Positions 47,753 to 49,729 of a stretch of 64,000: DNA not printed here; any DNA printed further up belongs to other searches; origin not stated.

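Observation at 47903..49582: Inverted-architecture soluble chemoreceptor: MCP signalling hairpin N-terminal to a family-3 solute-binding domain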

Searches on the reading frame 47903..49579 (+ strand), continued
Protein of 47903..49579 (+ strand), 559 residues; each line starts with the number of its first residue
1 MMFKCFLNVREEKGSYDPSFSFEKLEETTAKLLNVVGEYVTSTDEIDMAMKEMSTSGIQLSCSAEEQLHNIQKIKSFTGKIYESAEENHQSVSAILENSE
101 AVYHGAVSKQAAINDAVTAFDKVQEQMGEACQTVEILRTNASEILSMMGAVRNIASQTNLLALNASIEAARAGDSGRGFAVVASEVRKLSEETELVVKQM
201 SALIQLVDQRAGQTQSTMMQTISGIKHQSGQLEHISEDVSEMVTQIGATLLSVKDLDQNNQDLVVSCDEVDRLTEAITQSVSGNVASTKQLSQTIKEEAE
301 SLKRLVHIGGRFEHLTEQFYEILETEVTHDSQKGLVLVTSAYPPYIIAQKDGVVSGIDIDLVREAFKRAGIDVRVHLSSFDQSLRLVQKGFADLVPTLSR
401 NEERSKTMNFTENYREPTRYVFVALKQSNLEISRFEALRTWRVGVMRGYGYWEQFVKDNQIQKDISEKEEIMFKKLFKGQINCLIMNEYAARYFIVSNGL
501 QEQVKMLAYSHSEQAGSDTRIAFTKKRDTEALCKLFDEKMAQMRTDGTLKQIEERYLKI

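Call 43: search_protein_representatives(protein=window:47903-49579:+)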
Query: 559 residues. Proteins with E-value up to 0.001 (for the whole library): 225374; up to 1e-10: 57740; up to 1e-30: 81. The best 150 are listed.
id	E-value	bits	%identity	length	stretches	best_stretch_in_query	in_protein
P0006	3.4e-166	570.5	52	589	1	18-557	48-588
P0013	1.3e-157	542.2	53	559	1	20-539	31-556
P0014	2.1e-134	465.7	44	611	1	25-558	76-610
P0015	3.3e-125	435.4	42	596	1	22-558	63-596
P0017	3.6e-113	395.7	41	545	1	11-538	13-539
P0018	5.6e-99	348.9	35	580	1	24-559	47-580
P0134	3.6e-89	316.5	34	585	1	23-558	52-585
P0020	3.2e-85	303.5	33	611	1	21-556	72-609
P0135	4.4e-85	303.1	33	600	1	21-559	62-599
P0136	1.5e-84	301.3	34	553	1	29-537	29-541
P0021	2.6e-83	297.2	34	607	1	24-558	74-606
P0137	5.8e-83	296.1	28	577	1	10-558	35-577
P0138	4.7e-81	289.8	32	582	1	16-557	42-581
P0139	5.5e-80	286.3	30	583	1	22-557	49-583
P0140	4.9e-79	283.1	29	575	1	28-558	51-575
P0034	2.0e-71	258.0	30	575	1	32-557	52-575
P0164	2.5e-60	221.4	28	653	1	42-558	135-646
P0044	1.4e-58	215.6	31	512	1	27-536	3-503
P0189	3.9e-36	141.6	24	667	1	35-553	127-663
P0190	4.5e-36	141.4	25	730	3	340-556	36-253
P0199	3.0e-31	125.5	25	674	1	30-557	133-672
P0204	2.3e-28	116.0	25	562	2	320-556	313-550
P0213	5.9e-27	111.3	32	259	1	334-557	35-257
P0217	1.8e-26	109.8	26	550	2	340-557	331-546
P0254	3.1e-23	99.1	25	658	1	70-552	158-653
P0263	5.5e-23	98.3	25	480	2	330-534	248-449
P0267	9.3e-23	97.5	24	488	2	356-556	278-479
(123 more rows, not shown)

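Call 44: predict_structure(alignment_id=A1)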
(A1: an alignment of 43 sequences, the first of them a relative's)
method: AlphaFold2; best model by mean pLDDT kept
length: 559 residues; sequences in the alignment: 43
mean_pLDDT: 86.1   pTM: 0.56
mean pLDDT of the five models: 86.1, 84.6, 83.5, 83.4, 82.7
residues with pLDDT >= 90: 268; 70-90: 258; 50-70: 11; < 50: 22
segments of 3 or more residues with pLDDT < 50: 1-19, 329-331
pLDDT, mean of each block of 10 residues (from residue 1): 37 40 77 82 81 83 89 92 91 90 90 91 90 90 88 87 86 80 85 87 90 91 91 91 90 91 91 91 88 86 84 84 63 79 87 88 93 88 89 90 91 88 92 90 88 90 90 91 93 92 93 80 90 94 93 87
secondary structure, 60 per line:
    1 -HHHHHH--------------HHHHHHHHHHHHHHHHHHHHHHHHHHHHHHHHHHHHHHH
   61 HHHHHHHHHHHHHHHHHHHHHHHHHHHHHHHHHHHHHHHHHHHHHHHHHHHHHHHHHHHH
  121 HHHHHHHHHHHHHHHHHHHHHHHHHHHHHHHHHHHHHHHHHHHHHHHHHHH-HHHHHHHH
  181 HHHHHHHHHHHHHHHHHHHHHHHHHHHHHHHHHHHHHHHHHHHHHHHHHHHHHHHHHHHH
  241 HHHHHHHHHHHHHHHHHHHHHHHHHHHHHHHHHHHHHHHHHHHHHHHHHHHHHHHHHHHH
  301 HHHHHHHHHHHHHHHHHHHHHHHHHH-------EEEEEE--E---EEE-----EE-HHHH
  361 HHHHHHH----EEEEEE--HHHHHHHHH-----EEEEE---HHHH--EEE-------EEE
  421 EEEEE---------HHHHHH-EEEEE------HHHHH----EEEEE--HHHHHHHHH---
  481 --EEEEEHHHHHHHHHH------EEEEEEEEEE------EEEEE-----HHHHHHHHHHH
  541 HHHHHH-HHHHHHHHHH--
elements in order: H2-7 H22-171 H173-326 E334-339 E346-348 H357-367 E372-377 H380-388 E394-398 H402-405 E408-410 E418-425 H435-440 E442-446 H453-457 E462-466 H469-477 E483-487 H488-497 E504-513 E520-524 H530-546 H548-557

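Call 48: fold_search(model_id=the predicted structure, library=pdb)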
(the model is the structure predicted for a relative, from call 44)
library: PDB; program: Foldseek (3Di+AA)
matches with E <= 10: 1251; with E <= 0.001: 362
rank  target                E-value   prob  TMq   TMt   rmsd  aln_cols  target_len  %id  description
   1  4oen_B                2.5e-17  1.00  0.36  0.85   2.7       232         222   22  Crystal structure of the second substrate binding domain of a putative amino acid ABC transporter from Streptococcus p (released 2014-01-22)
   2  4oen_A                6.8e-17  1.00  0.35  0.83   2.9       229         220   22  Crystal structure of the second substrate binding domain of a putative amino acid ABC transporter from Streptococcus p (released 2014-01-22)
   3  4ymx_A                1.2e-16  1.00  0.31  0.65   5.0       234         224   19  Crystal structure of the substrate binding protein of an amino acid ABC transporter (released 2015-04-22)
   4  4zv1                  1.3e-16  1.00  0.31  0.66   4.7       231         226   26  An ancestral arginine-binding protein bound to arginine (released 2016-02-03)
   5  3vv5_B                2.0e-16  1.00  0.31  0.64   5.3       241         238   22  Crystal structure of TTC0807 complexed with (S)-2-aminoethyl-L-cysteine (AEC) (released 2013-06-26)
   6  3vvd_A                2.1e-16  1.00  0.31  0.64   4.6       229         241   22  Crystal structure of TTC0807 complexed with Ornithine (released 2013-06-26)
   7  3kzg_A                2.8e-16  1.00  0.32  0.69   4.4       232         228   24  Crystal structure of an arginine 3rd transport system periplasmic binding protein from Legionella pneumophila (released 2009-12-22)
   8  6mlj_A                4.4e-16  1.00  0.31  0.63   5.2       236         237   21  Crystal structure of the periplasmic Lysine-, Arginine-, Ornithine-binding protein (LAO) S70A mutant from Salmonella t (released 2019-08-07)
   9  6h30_B                5.2e-16  1.00  0.35  0.42   3.0       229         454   21  The crystal structure of SBD1-SBD2 tandem of GlnPQ transporter (released 2019-08-14)
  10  3vv5_A                5.5e-16  1.00  0.32  0.65   4.7       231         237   22  Crystal structure of TTC0807 complexed with (S)-2-aminoethyl-L-cysteine (AEC) (released 2013-06-26)
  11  6h30_A                6.1e-16  1.00  0.35  0.42   2.9       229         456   21  The crystal structure of SBD1-SBD2 tandem of GlnPQ transporter (released 2019-08-14)
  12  4zv2                  6.9e-16  1.00  0.31  0.65   4.9       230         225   26  An ancestral arginine-binding protein bound to glutamine (released 2016-02-03)
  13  6mkw                  7.3e-16  1.00  0.31  0.63   5.2       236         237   20  Crystal structure of the periplasmic Lysine-, Arginine-, Ornithine-binding protein (LAO) D11A mutant from Salmonella typ (released 2019-08-07)
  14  6svf                  7.3e-16  1.00  0.31  0.64   5.4       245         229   20  Crystal structure of the P235GK mutant of ArgBP from T. maritima (released 2019-11-20)
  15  4la9_A                9.1e-16  1.00  0.36  0.83   2.9       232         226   20  Crystal structure of an empty substrate binding domain 1 (SBD1) OF ABC TRANSPORTER GLNPQ from lactococcus lactis (released 2013-09-11)
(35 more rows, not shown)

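Call 49: search_protein_families(library=ncbifam, proteins=[L005:8555-9979:+, L006:8439-9875:+, L004:15865-17142:+, L004:17170-18519:+], max_evalue=0.00001)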
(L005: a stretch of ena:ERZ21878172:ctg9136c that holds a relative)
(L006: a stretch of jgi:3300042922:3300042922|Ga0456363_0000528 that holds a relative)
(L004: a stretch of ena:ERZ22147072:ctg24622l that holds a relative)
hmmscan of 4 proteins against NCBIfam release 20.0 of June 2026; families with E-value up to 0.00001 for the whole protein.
L005:8555-9979:+ (475 aa): 4 families
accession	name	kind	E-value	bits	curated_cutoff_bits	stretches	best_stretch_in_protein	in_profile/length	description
TIGR02069.1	cyanophycinase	equivalog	1.6e-46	158.8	126.6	1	35-298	1-224/250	cyanophycinase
TIGR02899.1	spore_safA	subfamily_domain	2.9e-11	43.1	67.85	1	434-474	1-42/44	SafA/ExsA family spore coat assembly protein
NF008050.0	PRK10783.1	equivalog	1.6e-06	26.8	508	1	423-473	338-386/457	murein transglycosylase D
NF004974.0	PRK06347.1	equivalog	4.9e-06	25.8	701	1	430-471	331-371/592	1,4-beta-N-acetylmuramoylhydrolase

L006:8439-9875:+ (479 aa): 6 families
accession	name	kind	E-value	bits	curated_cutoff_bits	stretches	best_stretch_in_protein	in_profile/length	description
TIGR02069.1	cyanophycinase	equivalog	2.6e-49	168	126.6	1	36-306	1-239/250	cyanophycinase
TIGR02899.1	spore_safA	subfamily_domain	1.9e-09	37.3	67.85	1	436-477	1-43/44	SafA/ExsA family spore coat assembly protein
NF040883.1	amid_act_ActS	equivalog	5.3e-09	35.7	375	1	433-476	35-78/242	amidase activator ActS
NF004974.0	PRK06347.1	equivalog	1.1e-06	27.9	701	1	431-475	547-590/592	1,4-beta-N-acetylmuramoylhydrolase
NF052398.1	Agg_Promo_Fact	equivalog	1.3e-06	28.8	170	1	431-477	29-74/202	aggregation-promoting factor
NF050804.1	CellDivDipMCaul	equivalog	2e-06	26.9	900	1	425-476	127-178/634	cell division endopeptidase DipM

L004:15865-17142:+ (426 aa): 1 family
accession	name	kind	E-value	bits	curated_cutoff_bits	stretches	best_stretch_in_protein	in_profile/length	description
TIGR02069.1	cyanophycinase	equivalog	7.9e-51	172.9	126.6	1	31-300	1-230/250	cyanophycinase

L004:17170-18519:+ (450 aa): 42 families (the best 25 are shown)
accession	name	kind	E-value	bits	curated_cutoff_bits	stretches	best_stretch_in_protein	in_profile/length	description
NF005542.0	PRK07205.1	subfamily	2e-171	570.6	602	1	6-446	5-443/444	M20 family metallopeptidase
TIGR01887.1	dipeptidaselike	subfamily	1.7e-123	413.2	207.95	1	14-441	4-447/447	Sapep family Mn(2+)-dependent dipeptidase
NF005591.0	PRK07318.1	equivalog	6.6e-116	388.4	435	1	1-445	3-465/466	dipeptidase PepV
TIGR01886.1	dipeptidase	equivalog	3.9e-85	286.5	632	1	2-444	3-464/466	dipeptidase PepV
NF052477.1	3M3SH_dipept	exception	1.3e-69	235.3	1025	1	13-444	12-465/469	Cys-Gly-3M3SH dipeptidase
NF004809.0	PRK06156.1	equivalog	3.8e-57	194.5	438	1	11-445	98-568/573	dipeptidase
TIGR01910.1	DapE-ArgE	subfamily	5.1e-38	131.2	217.6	2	16-172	2-161/373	ArgE/DapE family deacylase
NF010589.0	PRK13983.1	equivalog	5.7e-30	104.5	333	2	75-153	84-162/409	M20 family metallo-hydrolase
NF009557.0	PRK13009.1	equivalog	1.2e-26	93.8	284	2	53-153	34-136/377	succinyl-diaminopimelate desuccinylase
NF006365.0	PRK08588.1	subfamily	3.7e-26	92.4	289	1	70-168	58-156/383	succinyl-diaminopimelate desuccinylase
NF006400.0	PRK08651.1-3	equivalog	1.7e-25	89.7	374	2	67-153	74-159/410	succinyl-diaminopimelate desuccinylase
TIGR01246.1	dapE_proteo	equivalog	1.6e-24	86.6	361.8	1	67-153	46-132/370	succinyl-diaminopimelate desuccinylase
NF005306.0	PRK06837.1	subfamily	2.2e-24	86.1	376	1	74-153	96-174/427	ArgE/DapE family deacylase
NF006053.0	PRK08201.1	equivalog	3.5e-24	85.5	441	1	2-164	4-167/458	dipeptidase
NF006399.0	PRK08651.1-2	equivalog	1.5e-23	83.5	381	1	70-217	59-209/405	succinyl-diaminopimelate desuccinylase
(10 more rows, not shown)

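Call 54: search_protein_families(library=pfam, proteins=[P0164, P0189, P0199, P0254, P0204, P0217, P0263, P0267, P0190, P0213], max_evalue=0.0001)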
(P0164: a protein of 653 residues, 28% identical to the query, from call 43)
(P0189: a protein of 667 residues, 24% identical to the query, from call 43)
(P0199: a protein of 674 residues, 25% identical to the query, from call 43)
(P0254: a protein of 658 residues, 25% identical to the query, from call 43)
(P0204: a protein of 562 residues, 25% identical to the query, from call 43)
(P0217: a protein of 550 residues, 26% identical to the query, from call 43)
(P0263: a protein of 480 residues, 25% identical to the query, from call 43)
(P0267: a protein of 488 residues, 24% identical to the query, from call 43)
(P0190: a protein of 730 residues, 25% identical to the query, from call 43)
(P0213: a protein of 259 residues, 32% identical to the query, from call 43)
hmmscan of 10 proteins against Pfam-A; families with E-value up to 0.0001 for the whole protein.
P0164 (653 aa): 2 families
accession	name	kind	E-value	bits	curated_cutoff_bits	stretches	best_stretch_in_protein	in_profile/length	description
PF00015.26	MCPsignal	-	7.9e-23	81.6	34.6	1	220-370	18-168/172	Methyl-accepting chemotaxis protein (MCP) signalling domain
PF00497.25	SBP_bac_3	-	5.3e-22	78.4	26.4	1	432-646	7-131/132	Bacterial extracellular solute-binding proteins, family 3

P0189 (667 aa): 2 families
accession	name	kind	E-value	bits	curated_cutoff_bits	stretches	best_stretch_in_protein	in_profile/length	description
PF00015.26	MCPsignal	-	3.5e-28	99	34.6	1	210-365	2-171/172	Methyl-accepting chemotaxis protein (MCP) signalling domain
PF00497.25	SBP_bac_3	-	1.4e-17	64.1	26.4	1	453-666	6-129/132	Bacterial extracellular solute-binding proteins, family 3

P0199 (674 aa): 2 families
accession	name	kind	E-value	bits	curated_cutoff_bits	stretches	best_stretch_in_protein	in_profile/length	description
PF00015.26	MCPsignal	-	2.1e-26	93.3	34.6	1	222-380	10-161/172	Methyl-accepting chemotaxis protein (MCP) signalling domain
PF00497.25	SBP_bac_3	-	6.6e-18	65.2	26.4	1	457-670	5-128/132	Bacterial extracellular solute-binding proteins, family 3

P0254 (658 aa): 2 families
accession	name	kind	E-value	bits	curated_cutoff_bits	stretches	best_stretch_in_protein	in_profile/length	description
PF00015.26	MCPsignal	-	3e-27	96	34.6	1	213-366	12-165/172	Methyl-accepting chemotaxis protein (MCP) signalling domain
PF00497.25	SBP_bac_3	-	6.9e-12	45.7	26.4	1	436-657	2-129/132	Bacterial extracellular solute-binding proteins, family 3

P0204 (562 aa): 1 family
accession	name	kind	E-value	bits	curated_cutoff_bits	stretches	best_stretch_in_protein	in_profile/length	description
PF00497.25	SBP_bac_3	-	2.5e-30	105.4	26.4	2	82-297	8-129/132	Bacterial extracellular solute-binding proteins, family 3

P0217 (550 aa): 1 family
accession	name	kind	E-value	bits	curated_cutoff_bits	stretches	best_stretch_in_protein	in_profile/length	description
PF00497.25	SBP_bac_3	-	2.5e-52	176.6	26.4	2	84-306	1-131/132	Bacterial extracellular solute-binding proteins, family 3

P0263 (480 aa): 1 family
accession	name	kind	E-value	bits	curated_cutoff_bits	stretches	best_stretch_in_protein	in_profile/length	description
PF00497.25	SBP_bac_3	-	2.8e-29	102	26.4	2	258-472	7-130/132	Bacterial extracellular solute-binding proteins, family 3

P0267 (488 aa): 1 family
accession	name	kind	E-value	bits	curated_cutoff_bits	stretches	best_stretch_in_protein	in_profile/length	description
PF00497.25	SBP_bac_3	-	5.5e-39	133.4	26.4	2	27-250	1-129/132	Bacterial extracellular solute-binding proteins, family 3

P0190 (730 aa): 2 families
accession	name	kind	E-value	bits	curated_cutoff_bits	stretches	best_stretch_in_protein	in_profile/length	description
PF00497.25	SBP_bac_3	-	7.9e-59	197.6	26.4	3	30-254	1-130/132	Bacterial extracellular solute-binding proteins, family 3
PF00496.27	SBP_bac_5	-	8.5e-07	28.8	32.4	0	483-557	271-346/368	Bacterial extracellular solute-binding proteins, family 5 Middle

P0213 (259 aa): 1 family
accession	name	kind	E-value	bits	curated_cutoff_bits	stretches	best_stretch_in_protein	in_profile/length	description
PF00497.25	SBP_bac_3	-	2.8e-19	69.6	26.4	1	40-258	6-131/132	Bacterial extracellular solute-binding proteins, family 3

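Call 76: find_encoding_contigs(protein=P0029, flank=10000, max_places=1)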
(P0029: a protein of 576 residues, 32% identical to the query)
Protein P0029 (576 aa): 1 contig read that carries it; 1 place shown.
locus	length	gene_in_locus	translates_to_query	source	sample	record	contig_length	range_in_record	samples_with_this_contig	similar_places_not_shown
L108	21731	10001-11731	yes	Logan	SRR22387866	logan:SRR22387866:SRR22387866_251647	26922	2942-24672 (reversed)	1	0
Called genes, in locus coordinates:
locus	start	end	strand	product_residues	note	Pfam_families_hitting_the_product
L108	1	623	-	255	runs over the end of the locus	PF00528:BPD_transp_1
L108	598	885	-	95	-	PF01910:Thiamine_BP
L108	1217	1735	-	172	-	PF00578:AhpC-TSA, PF08534:Redoxin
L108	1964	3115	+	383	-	PF00696:AA_kinase, PF01472:PUA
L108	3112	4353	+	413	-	PF00171:Aldedh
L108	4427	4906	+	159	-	-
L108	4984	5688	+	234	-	PF13302:Acetyltransf_3, PF13420:Acetyltransf_4 (weak), PF00583:Acetyltransf_1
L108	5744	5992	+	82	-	-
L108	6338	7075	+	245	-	PF01464:SLT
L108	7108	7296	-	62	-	PF13248:Zn_ribbon_3 (faint), PF24042:DUF7351 (weak)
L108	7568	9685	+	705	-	PF00989:PAS (faint), PF08448:PAS_4 (weak), PF02518:HATPase_c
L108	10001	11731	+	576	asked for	PF00015:MCPsignal, PF00497:SBP_bac_3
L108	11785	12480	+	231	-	PF01479:S4, PF00849:PseudoU_synth_2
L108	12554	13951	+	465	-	PF01546:Peptidase_M20, PF07687:M20_dimer (weak)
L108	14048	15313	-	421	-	PF00155:Aminotran_1_2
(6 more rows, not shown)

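Call 77: find_encoding_contigs(protein=P0034, flank=10000, max_places=1)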
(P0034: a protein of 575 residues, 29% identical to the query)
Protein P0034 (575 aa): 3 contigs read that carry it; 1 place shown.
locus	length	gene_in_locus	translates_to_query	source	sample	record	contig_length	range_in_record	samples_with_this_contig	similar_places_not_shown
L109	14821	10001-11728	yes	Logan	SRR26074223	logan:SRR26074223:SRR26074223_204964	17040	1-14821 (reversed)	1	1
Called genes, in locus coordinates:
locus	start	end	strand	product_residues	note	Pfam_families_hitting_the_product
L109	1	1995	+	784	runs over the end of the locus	PF00270:DEAD (weak), PF06733:DEAD_2, PF13307:Helicase_C_2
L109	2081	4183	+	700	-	PF00989:PAS (weak), PF08448:PAS_4 (weak), PF13426:PAS_9 (weak), PF02518:HATPase_c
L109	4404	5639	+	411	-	PF01547:SBP_bac_1, PF13416:SBP_bac_8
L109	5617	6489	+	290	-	PF00528:BPD_transp_1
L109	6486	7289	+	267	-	PF00528:BPD_transp_1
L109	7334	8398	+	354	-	PF00005:ABC_tran, PF13304:AAA_21 (weak)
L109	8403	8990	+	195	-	PF01066:CDP-OH_P_transf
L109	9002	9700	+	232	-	PF09335:VTT_dom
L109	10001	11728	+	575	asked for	PF00015:MCPsignal, PF00497:SBP_bac_3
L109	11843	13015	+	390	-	PF07969:Amidohydro_3, PF01979:Amidohydro_1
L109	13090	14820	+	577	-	?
